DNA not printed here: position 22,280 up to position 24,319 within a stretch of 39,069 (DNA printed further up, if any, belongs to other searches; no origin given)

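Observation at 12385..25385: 13-kb overlap-coupled operon joining a fully fused Liv-type ABC transporter to MoxR-DUF58-transglutaminase-like and three exported proteins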

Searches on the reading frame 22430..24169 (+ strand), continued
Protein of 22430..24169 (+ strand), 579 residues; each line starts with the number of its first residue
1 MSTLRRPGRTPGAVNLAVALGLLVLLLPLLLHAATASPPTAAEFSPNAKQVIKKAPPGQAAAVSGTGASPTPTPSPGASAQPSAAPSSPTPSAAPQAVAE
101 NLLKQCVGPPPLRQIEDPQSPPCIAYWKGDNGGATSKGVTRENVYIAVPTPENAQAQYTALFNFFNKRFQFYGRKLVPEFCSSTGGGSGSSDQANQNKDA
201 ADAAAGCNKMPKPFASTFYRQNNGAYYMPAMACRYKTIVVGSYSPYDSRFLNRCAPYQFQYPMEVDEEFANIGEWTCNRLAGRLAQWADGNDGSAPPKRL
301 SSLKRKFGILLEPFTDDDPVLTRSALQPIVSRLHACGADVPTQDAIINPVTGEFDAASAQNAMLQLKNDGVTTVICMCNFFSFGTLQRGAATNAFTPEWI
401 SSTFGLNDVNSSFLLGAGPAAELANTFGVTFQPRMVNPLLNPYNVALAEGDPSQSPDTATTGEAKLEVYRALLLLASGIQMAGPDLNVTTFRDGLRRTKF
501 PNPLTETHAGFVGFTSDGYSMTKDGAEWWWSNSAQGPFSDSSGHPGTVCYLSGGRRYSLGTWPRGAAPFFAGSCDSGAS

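Call 43: fold_search(model_id=the predicted structure, library=pdb)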
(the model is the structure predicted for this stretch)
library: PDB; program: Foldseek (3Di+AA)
matches with E <= 10: 1484; with E <= 0.001: 584
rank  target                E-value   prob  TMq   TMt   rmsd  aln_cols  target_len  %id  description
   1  4mpt_A                9.4e-11  1.00  0.44  0.63   5.6       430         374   11  Crystal Structure of Periplasmic binding Protein Type 1 from Bordetella pertussis Tohama I (released 2013-12-11)
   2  4kv7                  1.0e-10  1.00  0.44  0.65   5.3       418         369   12  The crystal structure of a possible leucine/isoleucine/valine-binding protein from Rhodopirellula baltica SH 1 (released 2013-06-05)
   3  4n0q_B                1.1e-10  1.00  0.41  0.63   8.2       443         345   11  Crystal Structure of an ABC transporter, substrate-binding protein from Brucella melitensis 16M in complex with L-Leuc (released 2013-11-06)
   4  4n03                  1.6e-10  1.00  0.44  0.61   6.6       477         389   12  Fatty acid ABC transporter substrate-binding protein from Thermomonospora curvata (released 2013-10-16)
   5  8jcw_2                1.8e-10  1.00  0.45  0.36   7.0       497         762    9  Cryo-EM structure of mGlu2-mGlu3 heterodimer in presence of LY341495 and NAM563 (dimerization mode I) (released 2023-06-21)
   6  3hut                  2.6e-10  1.00  0.40  0.61   6.3       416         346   12  Crystal structure of a putative branched-chain amino acid ABC transporter from Rhodospirillum rubrum (released 2009-06-30)
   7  1t34_B                2.9e-10  1.00  0.41  0.53   9.1       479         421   11  ROTATION MECHANISM FOR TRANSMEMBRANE SIGNALING BY THE ATRIAL NATRIURETIC PEPTIDE RECEPTOR (released 2004-08-03)
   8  3td9                  5.0e-10  1.00  0.46  0.71   5.6       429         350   10  Crystal structure of a Leucine binding protein LivK (TM1135) from Thermotoga maritima MSB8 at 1.90 A resolution (released 2011-09-07)
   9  7c7s_A                6.7e-10  1.00  0.43  0.37   7.4       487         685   12  Cryo-EM structure of the CGP54626-bound human GABA(B) receptor in inactive state. (released 2020-07-01)
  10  4q6w_A                9.5e-10  1.00  0.45  0.66   5.2       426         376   11  Crystal Structure of Periplasmic Binding Protein type 1 from Bordetella pertussis Tohama I complexed with 3-Hydroxy Be (released 2014-07-02)
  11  8jcv_2                1.4e-09  1.00  0.45  0.36   7.5       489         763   10  Cryo-EM structure of mGlu2-mGlu3 heterodimer in presence of LY341495 (dimerization mode II) (released 2023-06-21)
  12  1z15                  2.2e-09  1.00  0.37  0.55   7.6       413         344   11  Crystal structure analysis of periplasmic Leu/Ile/Val-binding protein in superopen form (released 2005-10-04)
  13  3lkb_A                2.8e-09  1.00  0.45  0.64   6.0       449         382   10  Crystal structure of a branched chain amino acid ABC transporter from Thermus thermophilus with bound valine (released 2010-02-09)
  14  4ms3_B                2.8e-09  1.00  0.41  0.55  10.0       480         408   11  Crystal structure of the extracellular domain of human GABA(B) receptor bound to the endogenous agonist GABA (released 2013-12-11)
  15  9dzh_B                2.8e-09  1.00  0.44  0.55   7.4       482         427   11  Human GC-A bound to ANP and REGN5308 (released 2026-01-21)
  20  4n0q_A                4.2e-09  1.00  0.42  0.66   7.4       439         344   11  Crystal Structure of an ABC transporter, substrate-binding protein from Brucella melitensis 16M in complex with L-Leuc (released 2013-11-06)
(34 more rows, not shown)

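Call 59: search_protein_families(library=padloc, proteins=[window:22430-24166:+], max_evalue=0.001)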
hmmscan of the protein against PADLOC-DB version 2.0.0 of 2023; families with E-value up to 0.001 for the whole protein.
window:22430-24166:+ (579 aa): 0 families

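Call 82: search_protein_families(library=pfam, proteins=[window:22430-24166:+], max_evalue=5)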
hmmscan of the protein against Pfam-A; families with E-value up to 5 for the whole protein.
window:22430-24166:+ (579 aa): 0 families

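Call 83: search_protein_representatives(alignment_id=A1)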
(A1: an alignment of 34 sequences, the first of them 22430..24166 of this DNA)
Query: 34 sequences, 577 profile positions. Proteins with E-value up to 0.001 (for the whole library): 2558; up to 1e-10: 1800; up to 1e-30: 1117. The best 150 are listed.
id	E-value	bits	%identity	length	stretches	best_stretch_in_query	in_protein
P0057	3.0e-268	907.8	-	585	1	4-577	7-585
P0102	1.7e-229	779.9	-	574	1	12-575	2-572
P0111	3.7e-229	778.8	-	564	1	2-577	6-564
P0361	3.7e-190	650.0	-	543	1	4-577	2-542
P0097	7.0e-186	635.9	-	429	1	150-576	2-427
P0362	1.0e-183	628.8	-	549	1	4-576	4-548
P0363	2.2e-183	627.6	-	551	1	7-576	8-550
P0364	3.7e-183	626.9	-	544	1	4-576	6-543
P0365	5.0e-178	609.9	-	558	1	5-576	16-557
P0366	6.9e-178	609.5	-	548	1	6-577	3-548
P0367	9.5e-178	609.0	-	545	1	2-576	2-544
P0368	1.7e-177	608.2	-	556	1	5-576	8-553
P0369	5.6e-177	606.5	-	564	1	7-573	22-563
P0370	3.1e-176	604.0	-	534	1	8-576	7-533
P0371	1.7e-175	601.6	-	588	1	4-576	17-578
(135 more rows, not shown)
